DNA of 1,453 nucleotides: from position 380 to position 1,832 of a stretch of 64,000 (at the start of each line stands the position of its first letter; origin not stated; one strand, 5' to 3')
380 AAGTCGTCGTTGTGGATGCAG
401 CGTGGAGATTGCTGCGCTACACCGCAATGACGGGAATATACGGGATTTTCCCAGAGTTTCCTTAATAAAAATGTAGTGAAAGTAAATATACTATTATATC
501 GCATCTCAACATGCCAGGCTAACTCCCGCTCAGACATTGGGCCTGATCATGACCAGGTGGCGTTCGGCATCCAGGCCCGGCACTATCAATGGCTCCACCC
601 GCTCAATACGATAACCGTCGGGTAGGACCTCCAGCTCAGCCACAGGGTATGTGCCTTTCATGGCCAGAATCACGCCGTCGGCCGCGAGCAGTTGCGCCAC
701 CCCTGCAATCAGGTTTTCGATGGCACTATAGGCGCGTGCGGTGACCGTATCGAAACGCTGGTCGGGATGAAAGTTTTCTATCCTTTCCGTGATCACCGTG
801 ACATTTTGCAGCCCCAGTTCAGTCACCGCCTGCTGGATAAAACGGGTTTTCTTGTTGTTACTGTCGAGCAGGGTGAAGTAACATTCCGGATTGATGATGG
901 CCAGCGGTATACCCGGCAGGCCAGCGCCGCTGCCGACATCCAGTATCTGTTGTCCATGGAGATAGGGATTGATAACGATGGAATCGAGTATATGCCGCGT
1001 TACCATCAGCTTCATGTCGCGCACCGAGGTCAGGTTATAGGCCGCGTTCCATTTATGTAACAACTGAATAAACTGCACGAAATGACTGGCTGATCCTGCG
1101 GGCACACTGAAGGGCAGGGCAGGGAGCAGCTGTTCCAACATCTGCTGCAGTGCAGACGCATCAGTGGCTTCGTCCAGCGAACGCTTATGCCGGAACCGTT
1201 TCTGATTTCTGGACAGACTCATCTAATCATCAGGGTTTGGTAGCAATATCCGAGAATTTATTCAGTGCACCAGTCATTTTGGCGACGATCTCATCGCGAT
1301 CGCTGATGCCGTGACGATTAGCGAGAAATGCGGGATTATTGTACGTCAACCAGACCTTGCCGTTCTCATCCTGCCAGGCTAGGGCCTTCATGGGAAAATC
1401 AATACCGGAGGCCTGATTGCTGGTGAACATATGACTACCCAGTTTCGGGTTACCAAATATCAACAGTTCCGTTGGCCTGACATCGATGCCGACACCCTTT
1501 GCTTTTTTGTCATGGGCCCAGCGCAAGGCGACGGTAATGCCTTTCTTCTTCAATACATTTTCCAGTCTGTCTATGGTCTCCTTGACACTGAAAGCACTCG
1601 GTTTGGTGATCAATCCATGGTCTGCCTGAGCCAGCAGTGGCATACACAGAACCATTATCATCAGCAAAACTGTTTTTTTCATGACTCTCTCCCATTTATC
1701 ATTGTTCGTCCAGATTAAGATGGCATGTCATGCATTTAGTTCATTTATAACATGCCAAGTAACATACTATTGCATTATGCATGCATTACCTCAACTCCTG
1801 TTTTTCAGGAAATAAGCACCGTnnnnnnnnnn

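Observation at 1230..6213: Six-gene membrane stress cassette splitting the normally adjacent mnmG-rsmG pair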

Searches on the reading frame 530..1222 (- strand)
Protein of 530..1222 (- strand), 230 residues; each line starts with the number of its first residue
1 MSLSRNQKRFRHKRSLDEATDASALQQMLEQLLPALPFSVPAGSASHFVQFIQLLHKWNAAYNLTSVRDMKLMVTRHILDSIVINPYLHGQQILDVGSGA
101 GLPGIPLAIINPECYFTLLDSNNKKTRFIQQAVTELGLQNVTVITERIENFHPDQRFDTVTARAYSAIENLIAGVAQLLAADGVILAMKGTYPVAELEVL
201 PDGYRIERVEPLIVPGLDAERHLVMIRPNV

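Call 3: search_protein_families(library=pfam, proteins=[window:530-1222:-], max_evalue=0.01)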
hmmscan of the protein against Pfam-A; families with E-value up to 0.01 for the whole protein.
window:530-1222:- (230 aa): 6 families
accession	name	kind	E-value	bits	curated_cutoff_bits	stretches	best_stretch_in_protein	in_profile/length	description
PF02527.21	GidB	-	9.3e-57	191.8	27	1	46-224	3-184/184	rRNA small subunit methyltransferase G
PF13847.12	Methyltransf_31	-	9.7e-09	35.5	27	1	90-172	4-93/145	Methyltransferase domain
PF13649.12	Methyltransf_25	-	9.1e-07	29.9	27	1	93-183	1-97/97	Methyltransferase domain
PF05175.20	MTS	-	9.5e-07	29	23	1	89-161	31-103/170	Methyltransferase small domain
PF08242.18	Methyltransf_12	-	0.00065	20.8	30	1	94-184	1-97/98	Methyltransferase domain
PF10294.15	Methyltransf_16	-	0.0046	17.2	21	1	87-135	44-91/174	Lysine methyltransferase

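Call 4: search_protein_families(library=ncbifam, proteins=[window:530-1222:-], max_evalue=0.01)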
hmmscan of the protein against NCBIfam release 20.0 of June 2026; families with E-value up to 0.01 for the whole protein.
window:530-1222:- (230 aa): 10 families
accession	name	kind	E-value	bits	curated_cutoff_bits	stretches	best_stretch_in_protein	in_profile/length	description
TIGR00138.1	rsmG_gidB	equivalog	1.4e-53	181.2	99.5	1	49-226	2-181/183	16S rRNA (guanine(527)-N(7))-methyltransferase RsmG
TIGR02469.1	CbiT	equivalog_domain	5.5e-07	29.9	78.3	1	90-186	20-119/124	precorrin-6Y C5,15-methyltransferase (decarboxylating) subunit CbiT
TIGR01983.1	UbiG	equivalog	1.2e-05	24.8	102.95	1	81-163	45-123/228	bifunctional 2-polyprenyl-6-hydroxyphenol methylase/3-demethylubiquinol 3-O-methyltransferase UbiG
NF006138.0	PRK08287.1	equivalog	4.6e-05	23.3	210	1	89-146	31-88/189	decarboxylating cobalt-precorrin-6B (C(15))-methyltransferase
TIGR03534.1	RF_mod_PrmC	equivalog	5.9e-05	22.6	199.1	1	90-161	89-161/253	peptide chain release factor N(5)-glutamine methyltransferase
TIGR02072.1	BioC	equivalog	0.00057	19.8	184.95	1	87-163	32-104/244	malonyl-ACP O-methyltransferase BioC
NF005640.0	PRK07402.1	equivalog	0.0032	17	219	1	92-189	46-145/200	precorrin-6Y C5,15-methyltransferase subunit CbiT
NF047649.1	MTase_UXPK_star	exception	0.0041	16.2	460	1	86-163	74-153/283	methyltransferase/UXPK-star double selenoprotein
TIGR00536.1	hemK_fam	subfamily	0.0044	16.1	115.5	1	89-159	115-185/286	HemK family protein methyltransferase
NF041255.1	mycofact_MftM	equivalog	0.0079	15.6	200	0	88-162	138-210/289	mycofactocin oligosaccharide methyltransferase MftM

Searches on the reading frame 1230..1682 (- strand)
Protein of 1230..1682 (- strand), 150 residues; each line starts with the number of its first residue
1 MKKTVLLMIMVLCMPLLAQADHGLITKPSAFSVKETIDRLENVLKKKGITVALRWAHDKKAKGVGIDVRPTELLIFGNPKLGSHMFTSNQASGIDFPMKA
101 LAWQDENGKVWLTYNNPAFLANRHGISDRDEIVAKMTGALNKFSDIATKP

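Call 3: search_protein_families(library=pfam, proteins=[window:1230-1682:-], max_evalue=0.01)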
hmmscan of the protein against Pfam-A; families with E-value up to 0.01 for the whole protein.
window:1230-1682:- (150 aa): 1 family
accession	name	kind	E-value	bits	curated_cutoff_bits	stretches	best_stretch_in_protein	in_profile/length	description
PF03625.19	DUF302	-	6.5e-17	61.6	23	1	57-117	3-63/63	Domain of unknown function DUF302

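Call 4: search_protein_families(library=ncbifam, proteins=[window:1230-1682:-], max_evalue=0.01)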
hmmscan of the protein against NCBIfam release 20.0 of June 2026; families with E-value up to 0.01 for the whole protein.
window:1230-1682:- (150 aa): 1 family
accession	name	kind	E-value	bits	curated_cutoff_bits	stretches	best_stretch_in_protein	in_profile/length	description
NF002454.0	PRK01636.1-2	equivalog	1.5e-29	103.3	312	1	14-138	133-259/270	fluoride efflux transporter CrcB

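Call 6: search_protein_families(library=padloc, proteins=[window:1230-1682:-], max_evalue=0.01)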
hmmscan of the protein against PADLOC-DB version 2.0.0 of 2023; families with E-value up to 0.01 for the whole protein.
window:1230-1682:- (150 aa): 0 families
